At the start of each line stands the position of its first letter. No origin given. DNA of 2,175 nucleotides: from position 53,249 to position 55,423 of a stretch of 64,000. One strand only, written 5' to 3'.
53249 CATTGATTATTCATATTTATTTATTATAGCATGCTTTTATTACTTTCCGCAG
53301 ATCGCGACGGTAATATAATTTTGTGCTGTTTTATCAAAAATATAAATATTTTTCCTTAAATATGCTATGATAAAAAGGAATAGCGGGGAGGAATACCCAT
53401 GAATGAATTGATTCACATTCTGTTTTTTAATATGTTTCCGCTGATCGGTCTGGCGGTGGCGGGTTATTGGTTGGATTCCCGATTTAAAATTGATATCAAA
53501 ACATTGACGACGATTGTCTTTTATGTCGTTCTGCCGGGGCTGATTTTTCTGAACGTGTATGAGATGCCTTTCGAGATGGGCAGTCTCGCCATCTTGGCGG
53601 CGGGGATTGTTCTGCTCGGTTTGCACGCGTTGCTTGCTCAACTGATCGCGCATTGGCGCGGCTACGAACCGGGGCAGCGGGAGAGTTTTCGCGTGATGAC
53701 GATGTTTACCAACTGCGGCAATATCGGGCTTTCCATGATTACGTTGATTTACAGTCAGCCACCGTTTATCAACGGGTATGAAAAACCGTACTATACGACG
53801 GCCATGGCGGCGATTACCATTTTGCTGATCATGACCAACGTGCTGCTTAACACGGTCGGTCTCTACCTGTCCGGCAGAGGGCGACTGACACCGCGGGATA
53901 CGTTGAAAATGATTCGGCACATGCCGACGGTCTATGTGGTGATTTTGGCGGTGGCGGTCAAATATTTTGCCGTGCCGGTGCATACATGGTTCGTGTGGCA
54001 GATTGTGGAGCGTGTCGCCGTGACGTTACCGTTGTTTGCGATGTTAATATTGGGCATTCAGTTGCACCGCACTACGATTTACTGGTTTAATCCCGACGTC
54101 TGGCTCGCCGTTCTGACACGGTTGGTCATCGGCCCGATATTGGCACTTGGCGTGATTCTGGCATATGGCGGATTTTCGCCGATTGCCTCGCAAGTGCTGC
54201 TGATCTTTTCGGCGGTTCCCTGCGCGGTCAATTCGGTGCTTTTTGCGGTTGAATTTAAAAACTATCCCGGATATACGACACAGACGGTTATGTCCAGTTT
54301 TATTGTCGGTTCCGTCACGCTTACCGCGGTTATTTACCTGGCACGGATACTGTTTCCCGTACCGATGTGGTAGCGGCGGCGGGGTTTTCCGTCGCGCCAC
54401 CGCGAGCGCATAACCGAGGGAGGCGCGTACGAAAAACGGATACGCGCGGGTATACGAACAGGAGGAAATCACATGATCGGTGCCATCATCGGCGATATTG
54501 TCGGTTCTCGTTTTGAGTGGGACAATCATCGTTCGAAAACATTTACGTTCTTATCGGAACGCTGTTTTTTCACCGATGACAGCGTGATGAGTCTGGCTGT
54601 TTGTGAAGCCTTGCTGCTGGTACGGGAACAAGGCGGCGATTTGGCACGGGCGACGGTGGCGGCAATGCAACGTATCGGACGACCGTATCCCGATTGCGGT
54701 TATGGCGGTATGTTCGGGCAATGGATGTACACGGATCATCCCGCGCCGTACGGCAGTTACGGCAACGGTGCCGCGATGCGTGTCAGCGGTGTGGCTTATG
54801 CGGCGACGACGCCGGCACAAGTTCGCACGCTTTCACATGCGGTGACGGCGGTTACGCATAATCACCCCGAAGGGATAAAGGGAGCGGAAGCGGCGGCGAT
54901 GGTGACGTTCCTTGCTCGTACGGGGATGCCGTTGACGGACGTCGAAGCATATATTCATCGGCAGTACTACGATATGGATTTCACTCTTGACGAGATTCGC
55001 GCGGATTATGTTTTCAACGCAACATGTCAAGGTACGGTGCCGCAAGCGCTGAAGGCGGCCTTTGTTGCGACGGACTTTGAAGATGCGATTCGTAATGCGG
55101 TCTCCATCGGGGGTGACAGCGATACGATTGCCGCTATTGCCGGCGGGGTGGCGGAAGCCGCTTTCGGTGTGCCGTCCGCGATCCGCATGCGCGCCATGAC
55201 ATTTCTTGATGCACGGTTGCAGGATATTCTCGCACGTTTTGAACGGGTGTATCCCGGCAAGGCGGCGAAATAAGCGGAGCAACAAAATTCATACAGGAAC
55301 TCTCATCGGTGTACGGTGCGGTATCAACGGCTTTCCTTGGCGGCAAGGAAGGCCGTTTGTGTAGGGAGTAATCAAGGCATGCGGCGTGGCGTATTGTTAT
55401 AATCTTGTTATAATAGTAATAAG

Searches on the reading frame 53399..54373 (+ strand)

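Call 34: search_protein_families(library=pfam, proteins=[window:53399-54373:+], max_evalue=0.001)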
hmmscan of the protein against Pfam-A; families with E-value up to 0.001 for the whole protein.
window:53399-54373:+ (324 aa): 1 family
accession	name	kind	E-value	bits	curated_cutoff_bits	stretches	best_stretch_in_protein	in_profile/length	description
PF03547.23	Mem_trans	-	5.3e-09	35.6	25.7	2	9-145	3-143/343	Membrane transport protein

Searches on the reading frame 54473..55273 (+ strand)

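Call 34: search_protein_families(library=pfam, proteins=[window:54473-55273:+], max_evalue=0.001)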
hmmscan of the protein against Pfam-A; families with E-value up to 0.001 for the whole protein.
window:54473-55273:+ (266 aa): 1 family
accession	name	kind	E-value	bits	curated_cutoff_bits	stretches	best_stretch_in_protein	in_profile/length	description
PF03747.19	ADP_ribosyl_GH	-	1.2e-28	101.1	26.2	1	1-233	3-281/287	ADP-ribosylglycohydrolase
